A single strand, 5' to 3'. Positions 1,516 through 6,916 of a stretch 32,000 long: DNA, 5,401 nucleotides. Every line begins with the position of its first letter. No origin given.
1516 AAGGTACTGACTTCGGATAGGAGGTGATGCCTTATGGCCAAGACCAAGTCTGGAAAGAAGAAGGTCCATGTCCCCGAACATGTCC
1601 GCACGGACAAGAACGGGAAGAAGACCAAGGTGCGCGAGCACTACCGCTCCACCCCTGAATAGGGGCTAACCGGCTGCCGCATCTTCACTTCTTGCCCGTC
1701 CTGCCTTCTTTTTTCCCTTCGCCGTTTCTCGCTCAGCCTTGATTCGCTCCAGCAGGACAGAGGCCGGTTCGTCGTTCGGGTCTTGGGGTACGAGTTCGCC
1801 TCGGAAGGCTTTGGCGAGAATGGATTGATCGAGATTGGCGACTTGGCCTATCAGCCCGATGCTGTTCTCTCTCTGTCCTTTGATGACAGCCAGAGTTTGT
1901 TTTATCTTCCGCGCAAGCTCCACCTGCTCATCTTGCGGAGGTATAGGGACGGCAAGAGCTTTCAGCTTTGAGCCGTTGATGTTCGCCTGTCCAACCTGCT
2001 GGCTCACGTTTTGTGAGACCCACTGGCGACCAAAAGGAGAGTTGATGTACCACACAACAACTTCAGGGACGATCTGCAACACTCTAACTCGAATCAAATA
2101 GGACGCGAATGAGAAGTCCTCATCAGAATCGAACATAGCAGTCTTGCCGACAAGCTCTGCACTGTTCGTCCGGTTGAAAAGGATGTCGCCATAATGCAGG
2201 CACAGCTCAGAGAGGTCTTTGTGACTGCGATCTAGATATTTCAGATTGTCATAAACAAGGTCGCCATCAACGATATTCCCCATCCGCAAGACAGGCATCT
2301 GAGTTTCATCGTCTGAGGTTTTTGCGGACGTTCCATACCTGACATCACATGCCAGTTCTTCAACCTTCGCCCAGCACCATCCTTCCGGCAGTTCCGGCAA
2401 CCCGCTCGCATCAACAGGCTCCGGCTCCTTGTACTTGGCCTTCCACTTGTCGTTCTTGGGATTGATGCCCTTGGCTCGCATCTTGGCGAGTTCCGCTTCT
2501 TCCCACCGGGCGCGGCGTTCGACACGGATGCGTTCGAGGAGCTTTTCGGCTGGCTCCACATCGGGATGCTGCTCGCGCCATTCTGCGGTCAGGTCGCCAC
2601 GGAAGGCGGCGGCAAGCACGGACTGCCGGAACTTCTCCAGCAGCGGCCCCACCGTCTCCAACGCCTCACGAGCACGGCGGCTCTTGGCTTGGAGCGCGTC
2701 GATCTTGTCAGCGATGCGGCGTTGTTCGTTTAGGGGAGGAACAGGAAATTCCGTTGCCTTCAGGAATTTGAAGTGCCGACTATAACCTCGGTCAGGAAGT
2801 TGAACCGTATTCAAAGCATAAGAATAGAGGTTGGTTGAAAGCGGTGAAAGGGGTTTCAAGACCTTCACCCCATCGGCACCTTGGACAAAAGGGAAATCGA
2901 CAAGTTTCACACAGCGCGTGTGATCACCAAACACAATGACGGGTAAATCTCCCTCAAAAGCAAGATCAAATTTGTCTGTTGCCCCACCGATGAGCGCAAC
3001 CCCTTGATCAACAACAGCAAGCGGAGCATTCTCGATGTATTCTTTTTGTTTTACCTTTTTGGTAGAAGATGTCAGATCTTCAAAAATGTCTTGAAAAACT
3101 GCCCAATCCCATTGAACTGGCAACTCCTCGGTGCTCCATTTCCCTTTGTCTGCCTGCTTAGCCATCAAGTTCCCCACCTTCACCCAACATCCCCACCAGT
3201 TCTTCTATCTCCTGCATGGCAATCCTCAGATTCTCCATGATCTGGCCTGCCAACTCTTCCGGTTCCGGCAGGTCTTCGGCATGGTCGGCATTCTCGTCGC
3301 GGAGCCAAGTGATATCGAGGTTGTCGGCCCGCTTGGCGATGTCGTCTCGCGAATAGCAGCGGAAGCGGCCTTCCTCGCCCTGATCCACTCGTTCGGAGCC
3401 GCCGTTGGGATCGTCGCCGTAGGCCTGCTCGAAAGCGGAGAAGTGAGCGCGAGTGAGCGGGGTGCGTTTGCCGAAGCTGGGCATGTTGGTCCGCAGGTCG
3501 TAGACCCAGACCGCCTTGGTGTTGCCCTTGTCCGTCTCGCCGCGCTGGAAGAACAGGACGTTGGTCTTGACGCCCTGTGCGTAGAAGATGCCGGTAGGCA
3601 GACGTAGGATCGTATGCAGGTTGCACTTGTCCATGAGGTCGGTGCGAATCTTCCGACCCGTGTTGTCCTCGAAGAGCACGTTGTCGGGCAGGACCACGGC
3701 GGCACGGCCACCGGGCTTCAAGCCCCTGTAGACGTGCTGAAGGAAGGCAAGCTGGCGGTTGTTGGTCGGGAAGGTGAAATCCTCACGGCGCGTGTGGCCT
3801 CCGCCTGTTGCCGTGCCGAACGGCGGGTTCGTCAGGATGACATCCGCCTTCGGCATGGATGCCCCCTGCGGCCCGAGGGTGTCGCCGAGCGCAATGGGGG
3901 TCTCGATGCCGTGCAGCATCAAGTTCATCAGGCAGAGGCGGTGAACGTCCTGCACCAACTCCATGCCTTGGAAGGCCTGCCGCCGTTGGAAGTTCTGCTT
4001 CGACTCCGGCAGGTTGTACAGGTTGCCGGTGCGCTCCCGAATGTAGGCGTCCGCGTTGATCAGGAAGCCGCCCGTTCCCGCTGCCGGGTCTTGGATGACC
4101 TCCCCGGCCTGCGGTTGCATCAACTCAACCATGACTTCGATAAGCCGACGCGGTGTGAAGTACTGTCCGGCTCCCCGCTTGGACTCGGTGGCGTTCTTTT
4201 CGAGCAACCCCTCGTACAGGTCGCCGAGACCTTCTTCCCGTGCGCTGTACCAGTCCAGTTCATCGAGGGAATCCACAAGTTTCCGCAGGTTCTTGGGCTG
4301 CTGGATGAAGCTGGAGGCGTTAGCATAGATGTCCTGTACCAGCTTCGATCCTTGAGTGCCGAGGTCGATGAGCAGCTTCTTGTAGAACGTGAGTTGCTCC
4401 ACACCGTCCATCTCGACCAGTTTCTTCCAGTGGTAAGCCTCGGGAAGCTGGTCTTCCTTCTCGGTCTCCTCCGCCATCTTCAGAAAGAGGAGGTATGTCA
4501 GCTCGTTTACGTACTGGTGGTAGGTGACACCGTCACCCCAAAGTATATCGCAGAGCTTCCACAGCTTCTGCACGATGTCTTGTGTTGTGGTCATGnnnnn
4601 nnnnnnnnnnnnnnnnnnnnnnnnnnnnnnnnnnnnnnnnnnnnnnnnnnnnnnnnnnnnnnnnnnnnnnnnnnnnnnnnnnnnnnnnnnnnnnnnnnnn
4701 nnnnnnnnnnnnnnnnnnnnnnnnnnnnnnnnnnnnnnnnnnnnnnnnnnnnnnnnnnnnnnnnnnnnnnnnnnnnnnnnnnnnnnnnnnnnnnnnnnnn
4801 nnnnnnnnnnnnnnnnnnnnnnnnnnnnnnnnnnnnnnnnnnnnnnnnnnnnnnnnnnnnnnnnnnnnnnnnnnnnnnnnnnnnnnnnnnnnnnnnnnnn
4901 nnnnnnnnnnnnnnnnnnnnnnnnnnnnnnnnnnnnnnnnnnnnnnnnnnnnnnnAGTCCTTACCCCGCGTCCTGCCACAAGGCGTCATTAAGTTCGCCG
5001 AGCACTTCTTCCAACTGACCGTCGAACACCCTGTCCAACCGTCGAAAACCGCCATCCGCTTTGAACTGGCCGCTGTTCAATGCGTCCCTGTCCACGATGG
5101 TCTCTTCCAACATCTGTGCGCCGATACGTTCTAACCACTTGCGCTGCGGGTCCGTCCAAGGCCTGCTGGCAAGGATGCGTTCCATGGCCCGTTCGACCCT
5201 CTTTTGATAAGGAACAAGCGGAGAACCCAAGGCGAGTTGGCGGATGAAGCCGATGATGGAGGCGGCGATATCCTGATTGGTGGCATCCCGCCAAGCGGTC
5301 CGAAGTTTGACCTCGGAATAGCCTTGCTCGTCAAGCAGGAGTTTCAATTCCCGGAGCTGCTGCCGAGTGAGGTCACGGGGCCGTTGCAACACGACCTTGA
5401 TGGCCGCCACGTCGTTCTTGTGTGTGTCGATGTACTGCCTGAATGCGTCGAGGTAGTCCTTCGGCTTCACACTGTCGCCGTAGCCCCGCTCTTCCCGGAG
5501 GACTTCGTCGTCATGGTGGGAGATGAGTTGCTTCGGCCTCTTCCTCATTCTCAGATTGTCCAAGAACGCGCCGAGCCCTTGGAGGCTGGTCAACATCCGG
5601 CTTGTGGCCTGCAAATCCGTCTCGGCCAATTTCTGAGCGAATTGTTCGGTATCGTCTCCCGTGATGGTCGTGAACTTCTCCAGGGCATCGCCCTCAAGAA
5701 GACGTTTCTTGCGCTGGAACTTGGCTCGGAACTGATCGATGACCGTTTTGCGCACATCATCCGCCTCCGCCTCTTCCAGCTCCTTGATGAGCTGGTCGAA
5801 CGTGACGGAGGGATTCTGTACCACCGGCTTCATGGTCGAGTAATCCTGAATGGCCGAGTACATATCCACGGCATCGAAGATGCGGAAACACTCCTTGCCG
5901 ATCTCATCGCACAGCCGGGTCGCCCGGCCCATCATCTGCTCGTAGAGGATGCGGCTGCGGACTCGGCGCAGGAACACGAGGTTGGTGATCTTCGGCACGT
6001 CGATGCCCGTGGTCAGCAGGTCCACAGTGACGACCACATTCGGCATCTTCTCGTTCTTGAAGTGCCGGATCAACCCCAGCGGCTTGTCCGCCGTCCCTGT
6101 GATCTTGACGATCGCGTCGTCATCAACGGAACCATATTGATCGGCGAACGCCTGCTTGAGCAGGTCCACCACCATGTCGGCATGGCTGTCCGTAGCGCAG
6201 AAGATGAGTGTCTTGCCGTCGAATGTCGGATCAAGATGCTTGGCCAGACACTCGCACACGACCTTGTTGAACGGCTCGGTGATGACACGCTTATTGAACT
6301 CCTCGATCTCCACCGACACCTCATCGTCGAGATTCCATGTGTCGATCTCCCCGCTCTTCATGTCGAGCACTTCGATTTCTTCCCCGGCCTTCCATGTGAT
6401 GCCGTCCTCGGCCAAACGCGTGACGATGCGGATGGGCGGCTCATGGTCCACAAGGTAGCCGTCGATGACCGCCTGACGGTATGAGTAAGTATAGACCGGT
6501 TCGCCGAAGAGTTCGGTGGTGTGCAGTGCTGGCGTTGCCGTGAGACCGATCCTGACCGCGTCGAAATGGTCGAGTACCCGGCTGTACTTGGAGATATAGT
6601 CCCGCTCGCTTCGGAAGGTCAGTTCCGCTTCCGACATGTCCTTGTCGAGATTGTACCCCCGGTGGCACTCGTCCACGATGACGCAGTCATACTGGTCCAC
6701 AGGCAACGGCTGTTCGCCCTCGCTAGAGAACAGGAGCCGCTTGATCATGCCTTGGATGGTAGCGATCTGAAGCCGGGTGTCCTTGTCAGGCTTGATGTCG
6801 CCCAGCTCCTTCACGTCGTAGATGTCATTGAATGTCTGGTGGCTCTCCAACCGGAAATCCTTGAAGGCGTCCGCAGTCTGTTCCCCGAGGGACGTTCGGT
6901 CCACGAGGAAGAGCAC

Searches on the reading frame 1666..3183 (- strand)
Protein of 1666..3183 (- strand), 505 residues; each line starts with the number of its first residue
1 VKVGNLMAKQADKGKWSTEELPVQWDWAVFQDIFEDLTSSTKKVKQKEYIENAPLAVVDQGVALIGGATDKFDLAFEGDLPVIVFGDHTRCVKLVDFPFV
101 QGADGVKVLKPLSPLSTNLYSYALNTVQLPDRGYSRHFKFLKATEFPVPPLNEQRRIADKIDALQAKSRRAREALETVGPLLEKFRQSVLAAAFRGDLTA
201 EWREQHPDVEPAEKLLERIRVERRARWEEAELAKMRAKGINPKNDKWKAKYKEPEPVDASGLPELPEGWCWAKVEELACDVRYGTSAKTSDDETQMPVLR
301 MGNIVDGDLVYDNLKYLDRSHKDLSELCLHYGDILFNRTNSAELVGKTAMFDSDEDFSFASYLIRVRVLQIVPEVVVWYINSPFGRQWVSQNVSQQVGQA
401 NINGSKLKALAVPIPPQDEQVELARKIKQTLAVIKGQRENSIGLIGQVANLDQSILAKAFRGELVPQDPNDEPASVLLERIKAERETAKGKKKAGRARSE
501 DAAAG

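Call 7: search_protein_families(library=pfam, proteins=[window:1666-3183:-], max_evalue=1)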
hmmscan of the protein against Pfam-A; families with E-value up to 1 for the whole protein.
window:1666-3183:- (505 aa): 1 family
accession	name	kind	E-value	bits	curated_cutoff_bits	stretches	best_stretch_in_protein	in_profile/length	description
PF01420.25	Methylase_S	-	1.3e-12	48.7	22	2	288-441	24-165/168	Type I restriction modification DNA specificity domain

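Call 8: search_protein_families(library=ncbifam, proteins=[window:1666-3183:-], max_evalue=1)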
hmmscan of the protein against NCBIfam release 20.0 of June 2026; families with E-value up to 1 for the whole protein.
window:1666-3183:- (505 aa): 3 families
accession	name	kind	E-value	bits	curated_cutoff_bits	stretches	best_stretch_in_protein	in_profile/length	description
NF007278.0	PRK09737.1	equivalog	2.2e-62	211.4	662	2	263-498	215-460/461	type I restriction-modification system specificity subunit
NF047740.1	antiphage_MADS5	equivalog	0.0029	16.5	400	1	315-430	86-201/461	methylation-associated defense system restriction endonuclease subunit S MAD5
NF003404.0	PRK04750.1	equivalog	0.14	10.7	667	0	163-188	47-72/529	ubiquinone biosynthesis regulatory protein kinase UbiB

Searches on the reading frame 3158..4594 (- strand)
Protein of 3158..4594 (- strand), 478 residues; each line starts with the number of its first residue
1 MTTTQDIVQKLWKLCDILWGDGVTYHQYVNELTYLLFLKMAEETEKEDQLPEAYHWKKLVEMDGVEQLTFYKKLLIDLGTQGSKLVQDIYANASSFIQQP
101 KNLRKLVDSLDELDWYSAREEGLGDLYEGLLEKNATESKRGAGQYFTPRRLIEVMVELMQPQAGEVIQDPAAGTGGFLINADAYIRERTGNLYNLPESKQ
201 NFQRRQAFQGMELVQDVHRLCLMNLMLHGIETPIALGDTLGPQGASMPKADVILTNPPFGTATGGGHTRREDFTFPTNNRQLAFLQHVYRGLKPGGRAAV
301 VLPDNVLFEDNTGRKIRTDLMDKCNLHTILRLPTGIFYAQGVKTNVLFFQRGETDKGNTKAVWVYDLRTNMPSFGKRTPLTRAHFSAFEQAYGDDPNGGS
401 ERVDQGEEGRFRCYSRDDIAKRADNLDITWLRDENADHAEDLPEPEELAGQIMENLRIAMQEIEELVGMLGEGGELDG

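Call 7: search_protein_families(library=pfam, proteins=[window:3158-4594:-], max_evalue=1)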
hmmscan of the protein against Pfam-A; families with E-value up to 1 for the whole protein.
window:3158-4594:- (478 aa): 6 families
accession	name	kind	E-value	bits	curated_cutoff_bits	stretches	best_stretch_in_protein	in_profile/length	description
PF02384.22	N6_Mtase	-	1.2e-76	258.5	20.4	1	121-429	4-300/311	N-6 DNA Methylase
PF12161.14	HsdM_N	-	3e-12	47.7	24.5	1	8-109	2-134/135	HsdM N-terminal domain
PF01170.24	UPF0020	-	3.6e-12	46.8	22.3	1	152-314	17-178/197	RMKL-like, methyltransferase domain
PF07669.17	Eco57I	-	3e-05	24.6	25.3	1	246-332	71-165/171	Eco57I restriction-modification methylase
PF01555.25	N6_N4_Mtase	-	0.046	14.1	26.7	0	251-317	2-61/221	DNA methylase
PF20473.4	MmeI_Mtase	-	0.049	13.2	27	1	166-227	22-84/259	MmeI, DNA-methyltransferase domain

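Call 8: search_protein_families(library=ncbifam, proteins=[window:3158-4594:-], max_evalue=1)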
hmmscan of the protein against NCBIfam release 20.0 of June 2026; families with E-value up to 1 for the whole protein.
window:3158-4594:- (478 aa): 5 families
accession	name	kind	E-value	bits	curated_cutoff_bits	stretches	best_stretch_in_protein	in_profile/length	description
NF047738.1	antiphage_MADS2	equivalog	6e-32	110.7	720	2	28-261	199-454/654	methylation-associated defense system DNA methyltransferase MAD2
TIGR00497.1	hsdM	equivalog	6e-17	61.5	242.75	1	94-354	148-420/515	type I restriction-modification system subunit M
TIGR01177.1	TIGR01177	hypoth_equivalog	0.00016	21.1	316.55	1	150-181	169-200/330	TIGR01177 family methyltransferase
NF033452.1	BREX_1_MTaseX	exception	0.0063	14.4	500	1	249-356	507-619/1210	BREX-1 system adenine-specific DNA-methyltransferase PglX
TIGR02987.1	met_A_Alw26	exception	0.011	14.6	353.5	1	142-259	3-122/523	Alw26I/Eco31I/Esp3I family type II restriction adenine-specific DNA-methyltransferase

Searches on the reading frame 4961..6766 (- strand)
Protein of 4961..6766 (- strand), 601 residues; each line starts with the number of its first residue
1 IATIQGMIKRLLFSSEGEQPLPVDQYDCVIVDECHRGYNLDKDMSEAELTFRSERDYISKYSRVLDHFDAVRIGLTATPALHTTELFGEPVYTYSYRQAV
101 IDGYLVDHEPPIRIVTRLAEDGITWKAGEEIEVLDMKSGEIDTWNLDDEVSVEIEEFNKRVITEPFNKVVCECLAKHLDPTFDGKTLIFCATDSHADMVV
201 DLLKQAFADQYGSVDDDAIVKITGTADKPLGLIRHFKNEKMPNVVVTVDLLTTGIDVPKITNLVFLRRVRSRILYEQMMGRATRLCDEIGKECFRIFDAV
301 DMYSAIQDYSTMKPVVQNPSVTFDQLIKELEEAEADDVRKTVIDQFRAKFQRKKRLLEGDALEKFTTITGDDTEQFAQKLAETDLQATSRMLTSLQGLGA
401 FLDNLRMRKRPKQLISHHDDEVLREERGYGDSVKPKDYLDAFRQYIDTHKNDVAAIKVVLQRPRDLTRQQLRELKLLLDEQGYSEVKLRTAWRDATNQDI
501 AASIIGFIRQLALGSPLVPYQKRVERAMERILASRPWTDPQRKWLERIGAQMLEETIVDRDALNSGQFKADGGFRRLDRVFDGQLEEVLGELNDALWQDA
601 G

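Call 35: find_related_loci(query=A2, collection=genome_contigs, flank=6000)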
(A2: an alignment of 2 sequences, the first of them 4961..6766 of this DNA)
Query A2 (601 aa) in genome_contigs; peptide patterns used: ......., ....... (x = any residue, [..] = any of these).
195 stretches matched a pattern; 60 encode a relative of the query (tblastn E <= 1e-3); 60 distinct loci.
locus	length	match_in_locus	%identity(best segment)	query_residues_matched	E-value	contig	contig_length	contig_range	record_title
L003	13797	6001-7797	80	1-599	0e+0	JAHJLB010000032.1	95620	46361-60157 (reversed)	MAG: Proteobacteria bacterium isolate Old_saline.mb.115 Old_saline.mb.115_k141_560977, whole genome shotgun sequence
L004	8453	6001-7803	61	1-601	0e+0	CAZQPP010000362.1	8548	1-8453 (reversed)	MAG TPA_asm: uncultured Myxococcales bacterium isolate SRP077602_co2_114 genome assembly, contig: NODE_12400_length_8548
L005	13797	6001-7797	62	1-601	0e+0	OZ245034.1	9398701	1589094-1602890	MAG: Myxococcota bacterium isolate df3dd314-b992-411f-bde6-f70e75f61a8f genome assembly, chromosome: 1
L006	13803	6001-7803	61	1-601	0e+0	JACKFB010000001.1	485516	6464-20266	MAG: Deltaproteobacteria bacterium isolate HK-STAS-MYXO-49 HK-STAS-MYXO-49_1, whole genome shotgun sequence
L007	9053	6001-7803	59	1-601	0e+0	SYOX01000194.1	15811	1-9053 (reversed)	MAG: Proteobacteria bacterium isolate F1-80-MAGs165 F1-80__c338256, whole genome shotgun sequence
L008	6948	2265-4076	59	1-599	0e+0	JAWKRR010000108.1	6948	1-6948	MAG: Myxococcota bacterium isolate BC1.85 BC1.85.fa-108, whole genome shotgun sequence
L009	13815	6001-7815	60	1-601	0e+0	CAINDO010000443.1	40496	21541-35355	MAG: uncultured Myxococcales bacterium isolate Loclat_bin-06019 genome assembly, contig: bin-06019:443/667, whole genome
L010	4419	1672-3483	59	1-601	0e+0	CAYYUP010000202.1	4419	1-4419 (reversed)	MAG TPA_asm: uncultured Nannocystis sp. isolate binchicken_co67_189 genome assembly, contig: NODE_24971_length_4419_cov_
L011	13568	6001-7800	58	1-601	0e+0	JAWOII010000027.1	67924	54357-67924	MAG: Enhygromyxa sp. isolate CWP5-2.bin.157 k191_231322, whole genome shotgun sequence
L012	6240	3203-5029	58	1-601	0e+0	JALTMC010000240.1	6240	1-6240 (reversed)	MAG: Myxococcales bacterium isolate S139_metabat1_scaf2bin.108 S139_NODE_18002_length_6240_cov_1.290038, whole genome sh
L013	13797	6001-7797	59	1-600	0e+0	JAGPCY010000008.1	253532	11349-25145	MAG: Kofleriaceae bacterium isolate Gw_SlAct_bin_340 Gw_SlAct_31_length_253532_cov_37.075002, whole genome shotgun seque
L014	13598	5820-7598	59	1-594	0e+0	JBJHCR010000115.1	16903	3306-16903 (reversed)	MAG: Vulcanimicrobiota bacterium isolate SF2967_J5348.metabat_sens.001 NODE_3209_length_16903_cov_1.280758, whole genome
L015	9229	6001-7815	58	1-599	0e+0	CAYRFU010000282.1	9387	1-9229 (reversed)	MAG TPA_asm: uncultured Burkholderiales bacterium isolate SRP141376_co3_146 genome assembly, contig: NODE_19989_length_9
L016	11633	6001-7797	56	1-598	0e+0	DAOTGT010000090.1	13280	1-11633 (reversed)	MAG TPA_asm: Candidatus Competibacter sp. isolate AMR_MDS_3070 NODE_5580_length_13280_cov_24.366049, whole genome shotgu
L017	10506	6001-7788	59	1-599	0e+0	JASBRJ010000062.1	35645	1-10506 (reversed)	MAG: bacterium isolate BWSM_10 k141_1784759, whole genome shotgun sequence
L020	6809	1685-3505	56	1-601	0e+0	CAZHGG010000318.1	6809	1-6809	MAG TPA_asm: uncultured Polyangiaceae bacterium isolate SRP189682_co1_306 genome assembly, contig: NODE_30191_length_680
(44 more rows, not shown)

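Call 54: search_protein_families(library=padloc, proteins=[L003:7803-8318:+], max_evalue=0.01)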
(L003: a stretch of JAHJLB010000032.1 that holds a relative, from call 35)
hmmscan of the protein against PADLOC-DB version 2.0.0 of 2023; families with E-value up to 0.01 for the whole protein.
L003:7803-8318:+ (171 aa): 0 families

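Call 62: find_related_loci(query=A2, collection=metagenome_contigs, flank=5000)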
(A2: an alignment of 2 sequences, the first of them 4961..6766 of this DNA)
Query A2 (601 aa) in metagenome_contigs; peptide patterns used: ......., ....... (x = any residue, [..] = any of these).
600 stretches matched a pattern (row limit reached: there are more); 3 encode a relative of the query (tblastn E <= 1e-3); 3 distinct loci.
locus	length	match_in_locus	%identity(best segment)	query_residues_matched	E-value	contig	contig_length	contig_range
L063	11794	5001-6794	94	1-598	0e+0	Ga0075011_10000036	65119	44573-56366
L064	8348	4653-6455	76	1-601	0e+0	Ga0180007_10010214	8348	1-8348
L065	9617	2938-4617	26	1-535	1e-40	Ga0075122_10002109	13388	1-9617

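Call 67: search_protein_families(library=pfam, proteins=[L063:6818-7360:+, L064:6479-7594:+, L009:7790-9166:+, L009:9130-9651:+, L008:5509-6012:+, L005:8030-8845:+, L005:9181-9930:+, L005:9744-10481:+, L020:4583-5359:+, L020:3518-4036:+], max_evalue=0.01)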
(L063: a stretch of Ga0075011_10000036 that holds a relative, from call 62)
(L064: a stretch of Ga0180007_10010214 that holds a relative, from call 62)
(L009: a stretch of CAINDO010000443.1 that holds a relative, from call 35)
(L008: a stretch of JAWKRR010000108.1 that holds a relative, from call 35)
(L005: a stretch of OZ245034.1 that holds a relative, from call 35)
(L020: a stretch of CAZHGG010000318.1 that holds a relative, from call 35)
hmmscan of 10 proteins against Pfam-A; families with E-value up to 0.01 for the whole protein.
L063:6818-7360:+ (180 aa): 0 families

L064:6479-7594:+ (371 aa): 0 families

L009:7790-9166:+ (458 aa): 4 families
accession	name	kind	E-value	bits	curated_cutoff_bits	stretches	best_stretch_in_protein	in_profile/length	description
PF13304.12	AAA_21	-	3.5e-30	106.5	27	2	181-377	131-304/304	AAA domain, putative AbiEii toxin, Type IV TA system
PF13175.12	AAA_15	-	8.4e-15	55.7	32.1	2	17-60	1-46/374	AAA ATPase domain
PF02463.25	SMC_N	-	4.2e-08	33.3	40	1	17-377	1-203/220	RecF/RecN/SMC N terminal domain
PF13476.12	AAA_23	-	0.00012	23.2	27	1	20-60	1-42/201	AAA domain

L009:9130-9651:+ (173 aa): 0 families

L008:5509-6012:+ (167 aa): 0 families

L005:8030-8845:+ (271 aa): 0 families

L005:9181-9930:+ (249 aa): 0 families

L005:9744-10481:+ (245 aa): 0 families

L020:4583-5359:+ (258 aa): 0 families

L020:3518-4036:+ (172 aa): 0 families
